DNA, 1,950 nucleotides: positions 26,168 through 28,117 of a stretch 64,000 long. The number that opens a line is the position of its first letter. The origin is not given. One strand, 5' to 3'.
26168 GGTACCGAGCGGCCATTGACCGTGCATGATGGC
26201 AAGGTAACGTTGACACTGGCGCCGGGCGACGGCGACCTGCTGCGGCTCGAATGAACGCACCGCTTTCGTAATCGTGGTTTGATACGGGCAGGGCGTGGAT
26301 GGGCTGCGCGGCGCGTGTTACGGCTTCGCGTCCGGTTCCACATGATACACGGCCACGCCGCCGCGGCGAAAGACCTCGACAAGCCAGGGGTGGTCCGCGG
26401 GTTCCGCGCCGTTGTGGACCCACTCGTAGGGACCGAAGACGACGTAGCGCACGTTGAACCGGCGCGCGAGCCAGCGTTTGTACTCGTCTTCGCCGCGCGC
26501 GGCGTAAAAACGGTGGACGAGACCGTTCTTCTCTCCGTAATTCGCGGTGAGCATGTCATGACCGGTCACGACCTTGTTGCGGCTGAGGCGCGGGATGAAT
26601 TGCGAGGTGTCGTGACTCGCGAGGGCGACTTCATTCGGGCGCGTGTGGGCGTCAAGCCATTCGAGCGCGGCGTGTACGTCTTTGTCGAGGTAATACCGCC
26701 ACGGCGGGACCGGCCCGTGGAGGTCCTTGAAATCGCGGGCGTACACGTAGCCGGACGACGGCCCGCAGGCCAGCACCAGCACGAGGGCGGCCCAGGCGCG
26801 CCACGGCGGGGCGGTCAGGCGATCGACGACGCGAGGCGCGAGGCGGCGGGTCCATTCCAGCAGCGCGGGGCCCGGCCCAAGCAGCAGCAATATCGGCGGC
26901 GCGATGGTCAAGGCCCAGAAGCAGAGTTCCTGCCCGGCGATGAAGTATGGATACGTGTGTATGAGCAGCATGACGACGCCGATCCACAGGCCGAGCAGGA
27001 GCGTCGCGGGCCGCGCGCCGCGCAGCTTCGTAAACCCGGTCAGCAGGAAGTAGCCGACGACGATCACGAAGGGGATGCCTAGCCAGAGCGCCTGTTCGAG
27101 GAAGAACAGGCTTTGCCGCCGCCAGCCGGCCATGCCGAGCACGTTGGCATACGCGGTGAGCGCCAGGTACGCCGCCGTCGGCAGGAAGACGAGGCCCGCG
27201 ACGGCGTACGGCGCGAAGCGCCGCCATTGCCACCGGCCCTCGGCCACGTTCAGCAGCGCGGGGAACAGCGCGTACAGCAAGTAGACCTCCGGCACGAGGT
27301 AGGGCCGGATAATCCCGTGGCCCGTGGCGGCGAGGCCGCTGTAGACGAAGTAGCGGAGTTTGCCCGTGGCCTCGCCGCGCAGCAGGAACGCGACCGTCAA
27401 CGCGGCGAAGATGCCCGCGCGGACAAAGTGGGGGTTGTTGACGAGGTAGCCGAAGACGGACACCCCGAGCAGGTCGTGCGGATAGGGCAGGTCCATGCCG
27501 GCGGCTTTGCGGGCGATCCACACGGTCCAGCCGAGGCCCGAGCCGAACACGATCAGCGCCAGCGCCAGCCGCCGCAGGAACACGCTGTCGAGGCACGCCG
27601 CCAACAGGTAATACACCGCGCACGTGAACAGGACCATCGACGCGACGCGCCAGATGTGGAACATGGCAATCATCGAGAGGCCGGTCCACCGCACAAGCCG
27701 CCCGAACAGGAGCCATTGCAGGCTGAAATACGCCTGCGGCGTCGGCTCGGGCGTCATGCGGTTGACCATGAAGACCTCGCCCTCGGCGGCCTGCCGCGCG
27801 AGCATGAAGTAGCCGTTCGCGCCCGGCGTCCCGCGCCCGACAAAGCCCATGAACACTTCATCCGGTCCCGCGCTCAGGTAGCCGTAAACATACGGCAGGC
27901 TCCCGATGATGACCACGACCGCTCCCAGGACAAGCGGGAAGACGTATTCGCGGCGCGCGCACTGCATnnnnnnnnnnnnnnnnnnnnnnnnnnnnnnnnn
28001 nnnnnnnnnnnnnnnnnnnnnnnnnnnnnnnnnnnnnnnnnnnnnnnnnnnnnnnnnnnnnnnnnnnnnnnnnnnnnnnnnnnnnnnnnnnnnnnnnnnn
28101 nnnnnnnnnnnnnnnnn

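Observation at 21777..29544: Two paralogous GT-C glycosyltransferase plus sulfatase-like modules, one fused and one split, around a secreted TIM-barrel protein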

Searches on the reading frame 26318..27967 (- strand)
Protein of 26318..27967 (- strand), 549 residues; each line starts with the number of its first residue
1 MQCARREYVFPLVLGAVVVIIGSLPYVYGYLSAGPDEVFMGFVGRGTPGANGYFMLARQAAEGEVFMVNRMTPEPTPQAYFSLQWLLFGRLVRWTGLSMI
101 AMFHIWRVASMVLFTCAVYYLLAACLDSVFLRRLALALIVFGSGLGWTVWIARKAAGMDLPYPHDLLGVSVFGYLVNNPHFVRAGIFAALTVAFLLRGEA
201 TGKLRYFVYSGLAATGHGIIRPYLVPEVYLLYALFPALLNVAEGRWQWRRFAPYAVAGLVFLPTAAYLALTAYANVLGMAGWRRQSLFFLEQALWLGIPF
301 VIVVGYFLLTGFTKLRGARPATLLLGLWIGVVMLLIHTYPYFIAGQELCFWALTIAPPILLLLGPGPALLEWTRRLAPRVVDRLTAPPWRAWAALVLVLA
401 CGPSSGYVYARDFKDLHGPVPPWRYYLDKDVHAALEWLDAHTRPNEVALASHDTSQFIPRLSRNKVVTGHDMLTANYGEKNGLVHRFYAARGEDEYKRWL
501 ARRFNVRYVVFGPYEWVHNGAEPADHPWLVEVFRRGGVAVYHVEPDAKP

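Call 7: search_protein_families(library=pfam, proteins=[window:26318-27967:-], max_evalue=0.01)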
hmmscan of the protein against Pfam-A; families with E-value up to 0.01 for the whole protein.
window:26318-27967:- (549 aa): 0 families

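Call 8: search_protein_families(library=ncbifam, proteins=[window:26318-27967:-], max_evalue=0.01)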
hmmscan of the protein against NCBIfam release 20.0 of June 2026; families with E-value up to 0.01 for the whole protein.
window:26318-27967:- (549 aa): 0 families

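Call 9: search_protein_families(library=pfam, proteins=[window:26318-27967:-], max_evalue=10)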
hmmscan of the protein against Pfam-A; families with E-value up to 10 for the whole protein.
window:26318-27967:- (549 aa): 0 families

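Call 11: search_solved_structures(query=window:26318-27967:-, max_evalue=10)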
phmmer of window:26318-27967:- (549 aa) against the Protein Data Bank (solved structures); distinct sequences matched with E-value up to 10: 1.
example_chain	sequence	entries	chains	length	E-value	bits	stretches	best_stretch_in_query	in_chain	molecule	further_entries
9gmu_C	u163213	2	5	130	0.74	11.4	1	48-94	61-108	aCR VHH | aCR3 nanobody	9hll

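Call 30: find_homologous_proteins(query=window:26318-27967:-, max_evalue=0.001)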
Query window:26318-27967:- (549 aa): 46 proteins with E <= 0.001 among 8000 candidates.
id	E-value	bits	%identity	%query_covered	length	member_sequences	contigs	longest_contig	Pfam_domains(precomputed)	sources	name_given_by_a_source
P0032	0.0e+0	1264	100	100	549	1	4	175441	-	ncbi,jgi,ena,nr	ncbi:MAG TPA: hypothetical protein PKI11_11005 [Candidatus Hydrogenedentes bacterium]|nr:hypothetica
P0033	0.0e+0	1034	82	99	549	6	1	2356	-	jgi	-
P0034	1.8e-209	715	60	99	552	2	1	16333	-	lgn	-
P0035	8.0e-206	703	60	99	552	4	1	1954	-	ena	-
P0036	1.9e-172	593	52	99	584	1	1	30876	-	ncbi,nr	ncbi:MAG: hypothetical protein HYV26_22820 [Candidatus Hydrogenedentes bacterium]|nr:hypothetical pr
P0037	8.4e-172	591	54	98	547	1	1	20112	-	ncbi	-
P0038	7.1e-167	575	51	99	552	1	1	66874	-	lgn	-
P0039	1.4e-164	567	50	98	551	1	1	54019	-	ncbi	-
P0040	1.7e-163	563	49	99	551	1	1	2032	-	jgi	-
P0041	5.4e-162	558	48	99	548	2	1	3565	-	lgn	-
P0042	8.7e-161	554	49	98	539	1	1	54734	-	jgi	jgi:hypothetical protein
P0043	1.6e-159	550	49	98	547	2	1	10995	-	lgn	-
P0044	3.8e-159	549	50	99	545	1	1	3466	-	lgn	-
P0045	6.7e-159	548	49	98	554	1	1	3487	-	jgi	jgi:hypothetical protein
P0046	1.3e-158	547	48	99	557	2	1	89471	-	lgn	-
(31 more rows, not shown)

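Call 45: predict_structure(alignment_id=A1)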
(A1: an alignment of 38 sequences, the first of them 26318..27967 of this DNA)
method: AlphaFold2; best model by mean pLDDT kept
length: 549 residues; sequences in the alignment: 38
mean_pLDDT: 95.0   pTM: 0.92
mean pLDDT of the five models: 95.0, 94.5, 94.2, 93.4, 93.4
residues with pLDDT >= 90: 505; 70-90: 39; 50-70: 5; < 50: 0
segments of 3 or more residues with pLDDT < 50: none
pLDDT, mean of each block of 10 residues (from residue 1): 83 98 97 97 93 96 96 94 95 97 96 98 97 98 94 93 94 93 97 98 98 96 93 98 96 98 96 92 89 96 95 91 97 92 89 97 95 96 94 96 97 94 95 98 97 97 97 96 97 95 98 94 95 98 79
secondary structure, 60 per line:
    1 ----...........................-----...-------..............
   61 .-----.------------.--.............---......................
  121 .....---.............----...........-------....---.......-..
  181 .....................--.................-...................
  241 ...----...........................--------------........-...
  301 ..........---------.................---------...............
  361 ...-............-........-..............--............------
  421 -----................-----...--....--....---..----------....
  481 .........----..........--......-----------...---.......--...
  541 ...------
elements in order: H5-31 E37-39 H47-61 H83-95 H99-125 H129-141 H146-156 H164-167 H171-177 H179-201 H204-220 H222-243 H248-274 H289-296 H298-310 H320-336 H346-363 H365-376 H378-385 H387-400 H403-414 E426-428 H429-441 E447-449 H452-455 H458-461 H477-489 H494-503 E506-511 E529-535 E538-543

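Call 51: search_protein_representatives(alignment_id=A1)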
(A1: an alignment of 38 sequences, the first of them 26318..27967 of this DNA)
Query: 38 sequences, 544 profile positions. Proteins with E-value up to 0.001 (for the whole library): 6822; up to 1e-10: 4808; up to 1e-30: 1940. The best 150 are listed.
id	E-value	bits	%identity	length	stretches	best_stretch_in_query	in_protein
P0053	2.8e-232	788.7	-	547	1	1-541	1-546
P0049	1.3e-229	779.8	-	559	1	4-541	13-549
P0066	1.6e-217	739.9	-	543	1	1-542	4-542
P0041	3.4e-215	732.3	-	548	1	1-542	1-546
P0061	7.2e-211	718.0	-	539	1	1-542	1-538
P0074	1.6e-208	710.3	-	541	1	1-542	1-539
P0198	2.2e-206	703.2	-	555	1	3-541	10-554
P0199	6.7e-206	701.6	-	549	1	1-539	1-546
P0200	1.0e-203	694.4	-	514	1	41-542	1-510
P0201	1.4e-189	647.7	-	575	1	3-543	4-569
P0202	5.8e-181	619.3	-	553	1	5-541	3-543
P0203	3.6e-180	616.7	-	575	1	6-539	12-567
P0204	7.5e-177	605.7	-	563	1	3-541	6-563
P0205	2.7e-173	594.0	-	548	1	1-542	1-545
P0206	1.5e-169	581.6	-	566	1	5-541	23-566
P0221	8.3e-106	371.2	-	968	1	14-543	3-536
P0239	7.6e-89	315.3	-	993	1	7-541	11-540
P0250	6.5e-84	299.0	-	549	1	3-541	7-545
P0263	7.3e-79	282.3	-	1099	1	10-538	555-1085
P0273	2.9e-77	277.0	-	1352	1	4-541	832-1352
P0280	9.1e-76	272.1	-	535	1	5-541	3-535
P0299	9.4e-74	265.4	-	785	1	5-542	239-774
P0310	7.1e-73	262.5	-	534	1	3-542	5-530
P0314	2.7e-72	260.6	-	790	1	11-541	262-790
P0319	5.5e-72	259.6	-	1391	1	8-542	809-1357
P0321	6.0e-72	259.5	-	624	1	1-539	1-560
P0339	2.7e-70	254.0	-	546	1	3-541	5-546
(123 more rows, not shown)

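Call 52: search_protein_families(library=pfam, proteins=[P0221, P0239, P0263, P0273, P0319, P0299, P0314, P0321, P0339, P0250], max_evalue=0.01)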
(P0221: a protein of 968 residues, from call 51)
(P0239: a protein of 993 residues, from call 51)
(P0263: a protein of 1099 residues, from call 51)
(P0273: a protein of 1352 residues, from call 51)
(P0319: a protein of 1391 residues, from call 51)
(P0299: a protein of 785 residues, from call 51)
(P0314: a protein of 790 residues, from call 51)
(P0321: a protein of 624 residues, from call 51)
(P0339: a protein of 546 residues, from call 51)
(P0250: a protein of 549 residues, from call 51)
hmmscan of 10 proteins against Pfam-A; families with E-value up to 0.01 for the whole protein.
P0221 (968 aa): 3 families
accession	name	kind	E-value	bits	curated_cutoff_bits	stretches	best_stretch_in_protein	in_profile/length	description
PF13088.12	BNR_2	-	8.2e-08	32.4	31.4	1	665-925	30-277/277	BNR repeat-like domain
PF02012.26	BNR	-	8.4e-06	25.5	27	0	721-730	2-11/12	BNR/Asp-box repeat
PF15892.11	BNR_4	-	0.00078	19.3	27.3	0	622-733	94-197/272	BNR repeat-containing family member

P0239 (993 aa): 2 families
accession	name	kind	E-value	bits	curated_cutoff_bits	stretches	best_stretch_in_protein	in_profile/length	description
PF13088.12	BNR_2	-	2.5e-12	47.2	31.4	1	710-873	80-229/277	BNR repeat-like domain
PF15892.11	BNR_4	-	9.3e-06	25.6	27.3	0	580-727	43-196/272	BNR repeat-containing family member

P0263 (1099 aa): 0 families

P0273 (1352 aa): 1 family
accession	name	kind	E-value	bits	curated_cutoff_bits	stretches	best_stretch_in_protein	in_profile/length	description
PF09586.16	YfhO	-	2.4e-06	26.7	28.5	1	703-778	759-835/835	Bacterial membrane protein YfhO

P0319 (1391 aa): 1 family
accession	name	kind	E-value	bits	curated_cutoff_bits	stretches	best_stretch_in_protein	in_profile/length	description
PF09586.16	YfhO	-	2.8e-13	49.6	28.5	1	663-722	776-835/835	Bacterial membrane protein YfhO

P0299 (785 aa): 2 families
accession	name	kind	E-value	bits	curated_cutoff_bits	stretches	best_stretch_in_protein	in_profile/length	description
PF00535.33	Glycos_transf_2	-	6.1e-24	85.3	23.3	1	5-171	2-167/168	Glycosyl transferase family 2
PF13704.12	Glyco_tranf_2_4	-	0.0063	17.4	27.5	0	23-70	7-52/98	Glycosyl transferase family 2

P0314 (790 aa): 2 families
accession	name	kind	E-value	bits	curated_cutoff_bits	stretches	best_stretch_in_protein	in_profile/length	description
PF00535.33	Glycos_transf_2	-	7.8e-25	88.2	23.3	1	11-177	2-167/168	Glycosyl transferase family 2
PF14126.11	DUF4293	-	6.5e-05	23.6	27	1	542-627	53-136/153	Domain of unknown function (DUF4293)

P0321 (624 aa): 0 families

P0339 (546 aa): 0 families

P0250 (549 aa): 0 families

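Call 55: find_related_loci(query=A1, collection=genome_contigs, flank=10000)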
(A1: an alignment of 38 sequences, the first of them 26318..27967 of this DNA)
Query A1 (549 aa) in genome_contigs; peptide patterns used: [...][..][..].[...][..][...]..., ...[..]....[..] (x = any residue, [..] = any of these).
41 stretches matched a pattern; 24 encode a relative of the query (tblastn E <= 1e-3); 24 distinct loci.
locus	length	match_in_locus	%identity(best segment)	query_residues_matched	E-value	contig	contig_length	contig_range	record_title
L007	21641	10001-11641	52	6-544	2e-173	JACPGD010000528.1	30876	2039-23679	MAG: Candidatus Hydrogenedentota bacterium isolate NC_groundwater_378_Ag_B-0.1um_61_12 GD18-4_B1_scaffold_1823943, whole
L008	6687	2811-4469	49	1-544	7e-159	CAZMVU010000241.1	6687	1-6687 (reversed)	MAG TPA_asm: uncultured Nitrospirales bacterium isolate SRP252850_co1_233 genome assembly, contig: NODE_21700_length_668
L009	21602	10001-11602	50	6-543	5e-151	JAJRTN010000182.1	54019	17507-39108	MAG: Candidatus Hydrogenedentota bacterium isolate Dive96_bin1.67 k141_4645778, whole genome shotgun sequence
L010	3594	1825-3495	41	8-544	4e-132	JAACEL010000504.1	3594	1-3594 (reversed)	MAG: Nitrospiraceae bacterium isolate OTbin.67 scaffold_23215, whole genome shotgun sequence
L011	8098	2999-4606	42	7-544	3e-128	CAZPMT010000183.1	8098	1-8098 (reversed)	MAG TPA_asm: uncultured Nitrospiraceae bacterium isolate SRP302447_co3_797 genome assembly, contig: NODE_25466_length_80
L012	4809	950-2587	44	10-543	6e-127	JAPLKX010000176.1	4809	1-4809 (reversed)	MAG: Candidatus Hydrogenedentota bacterium isolate LacPavin_0920_SED5_MAG_60_9 LacPavin_0920_SED5_scaffold_1607198, whol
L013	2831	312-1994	42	7-545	4e-129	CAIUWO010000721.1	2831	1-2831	MAG: Candidatus Hydrogenedentes bacterium isolate Loclat_bin-18389 genome assembly, contig: bin-18389:0721/1056, whole g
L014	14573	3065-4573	43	4-515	4e-123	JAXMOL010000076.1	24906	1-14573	MAG: Candidatus Hydrogenedentota bacterium isolate EC_MBin.53 ECX_819CoAssmbCtg, whole genome shotgun sequence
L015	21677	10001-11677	40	1-544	3e-122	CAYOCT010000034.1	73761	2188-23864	MAG TPA_asm: uncultured Nitrospiraceae bacterium isolate binchicken_co16_39 genome assembly, contig: NODE_601_length_737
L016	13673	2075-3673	42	6-546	9e-122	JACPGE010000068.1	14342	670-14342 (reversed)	MAG: Candidatus Hydrogenedentota bacterium isolate NC_groundwater_379_Ag_B-0.1um_61_26 GD18-4_B1_scaffold_991291, whole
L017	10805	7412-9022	40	6-545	1e-121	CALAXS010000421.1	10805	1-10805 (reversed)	MAG TPA_asm: uncultured bacterium isolate ERR2206756_bin.59_CONCOCT_v1.1_MAG genome assembly, contig: ERZ887841.3459, wh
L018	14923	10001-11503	41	4-515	8e-120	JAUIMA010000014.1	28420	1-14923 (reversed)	MAG: Candidatus Hydrogenedentota bacterium isolate Co_bin.7 NODE_9764_length_28420_cov_0.914290, whole genome shotgun se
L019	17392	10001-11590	42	5-544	8e-117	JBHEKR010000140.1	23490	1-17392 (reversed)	MAG: Candidatus Hydrogenedentales bacterium isolate bin.359 k141_2414415, whole genome shotgun sequence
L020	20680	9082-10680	39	2-544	9e-111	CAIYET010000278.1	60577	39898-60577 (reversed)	MAG: Candidatus Hydrogenedentes bacterium isolate MJ-time_bin-1056 genome assembly, contig: bin-1056:0278/1133, whole ge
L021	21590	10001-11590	41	5-544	6e-109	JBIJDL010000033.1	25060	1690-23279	MAG: Candidatus Hydrogenedentales bacterium isolate ME2006-08-22D15_3300044611_group2_bin248 Rohwer_bin1462_scaffold_142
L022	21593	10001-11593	41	5-544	4e-105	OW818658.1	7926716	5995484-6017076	metagenome genome assembly, chromosome: 1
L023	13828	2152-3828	38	5-547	9e-101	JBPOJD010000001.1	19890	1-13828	MAG: Candidatus Hydrogenedentota bacterium isolate MAG_4141 c_000000608826, whole genome shotgun sequence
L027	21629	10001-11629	35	5-546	1e-88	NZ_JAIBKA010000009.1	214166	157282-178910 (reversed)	Desulfoferrobacter suflitae strain DRH4 contig_9, whole genome shotgun sequence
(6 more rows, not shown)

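Call 59: search_protein_families(library=pfam, proteins=[L027:1281-3362:+, L027:3352-5214:+, L027:5706-7733:+, L027:7886-8545:+, L027:8778-9629:-, L027:11710-12840:+, L027:12867-15494:-, L027:16185-17201:-, L027:17893-20382:-], max_evalue=0.001)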
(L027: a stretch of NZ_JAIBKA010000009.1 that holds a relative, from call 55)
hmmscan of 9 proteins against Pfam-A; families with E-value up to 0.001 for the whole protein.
L027:1281-3362:+ (693 aa): 1 family
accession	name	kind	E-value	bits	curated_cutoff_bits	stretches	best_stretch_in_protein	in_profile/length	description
PF13231.12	PMT_2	-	7e-08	33.3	26.1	1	113-215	27-128/160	Dolichyl-phosphate-mannose-protein mannosyltransferase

L027:3352-5214:+ (620 aa): 5 families
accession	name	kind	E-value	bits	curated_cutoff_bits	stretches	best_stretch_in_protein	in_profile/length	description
PF13231.12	PMT_2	-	1.5e-07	32.2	26.1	1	96-227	3-134/160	Dolichyl-phosphate-mannose-protein mannosyltransferase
PF07719.23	TPR_2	-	1.9e-05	24.9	27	0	489-511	8-30/34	Tetratricopeptide repeat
PF09976.15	TPR_21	-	2.4e-05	24.6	25.5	1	505-583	101-178/193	Tetratricopeptide repeat-like domain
PF13181.12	TPR_8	-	9.9e-05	22.7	25.7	0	554-581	4-31/34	Tetratricopeptide repeat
PF00515.34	TPR_1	-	0.00047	20.3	27.8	0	554-581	4-31/34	Tetratricopeptide repeat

L027:5706-7733:+ (675 aa): 0 families

L027:7886-8545:+ (219 aa): 0 families

L027:8778-9629:- (283 aa): 1 family
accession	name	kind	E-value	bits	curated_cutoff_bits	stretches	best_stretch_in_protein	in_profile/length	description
PF08889.16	WbqC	-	3.1e-79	266.3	21.3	1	51-266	1-216/218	WbqC-like protein family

L027:11710-12840:+ (376 aa): 2 families
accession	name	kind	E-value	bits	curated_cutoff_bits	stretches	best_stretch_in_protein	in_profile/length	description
PF04055.27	Radical_SAM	-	1.7e-15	58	29.5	1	40-181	2-137/166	Radical SAM superfamily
PF13186.11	SPASM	-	2.1e-07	31.5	21.5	1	305-364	1-66/67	Iron-sulfur cluster-binding domain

L027:12867-15494:- (875 aa): 0 families

L027:16185-17201:- (338 aa): 3 families
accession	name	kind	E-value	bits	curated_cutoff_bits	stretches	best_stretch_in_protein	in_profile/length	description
PF21694.2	DNA_pol3_delta_C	-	2e-23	83.1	27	1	209-326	3-120/121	DNA polymerase III delta subunit, C-terminal domain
PF06144.19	DNA_pol3_delta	-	1.1e-08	35.5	21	1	19-122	1-109/124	DNA polymerase III, delta subunit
PF13177.12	DNA_pol3_delta2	-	0.00015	22.2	27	0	62-114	88-140/161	DNA polymerase III, delta subunit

L027:17893-20382:- (829 aa): 7 families
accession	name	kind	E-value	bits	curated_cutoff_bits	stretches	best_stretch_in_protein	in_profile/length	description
PF13603.12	tRNA-synt_1_2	-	1.2e-71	240.4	25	1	221-409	1-184/185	Leucyl-tRNA synthetase, editing domain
PF00133.28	tRNA-synt_1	-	6.1e-56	190.4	22.7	2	13-224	1-225/414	tRNA synthetases class I (I, L, M and V)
PF09334.17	tRNA-synt_1g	-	4e-37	128.3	20.1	2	41-180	7-143/391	tRNA synthetases class I (M)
PF08264.19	Anticodon_1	-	5.1e-26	91.8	25.1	1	668-793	4-145/148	Anticodon-binding domain of tRNA ligase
PF01406.26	tRNA-synt_1e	-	2.3e-09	37.5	27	0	572-628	241-296/301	tRNA synthetases class I (C) catalytic domain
PF01921.24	tRNA-synt_1f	-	1.3e-07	31.4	27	0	578-621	276-318/360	tRNA synthetases class I (K)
PF00750.26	tRNA-synt_1d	-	0.00037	20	23.3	0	47-74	34-61/349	tRNA synthetases class I (R), catalytic domain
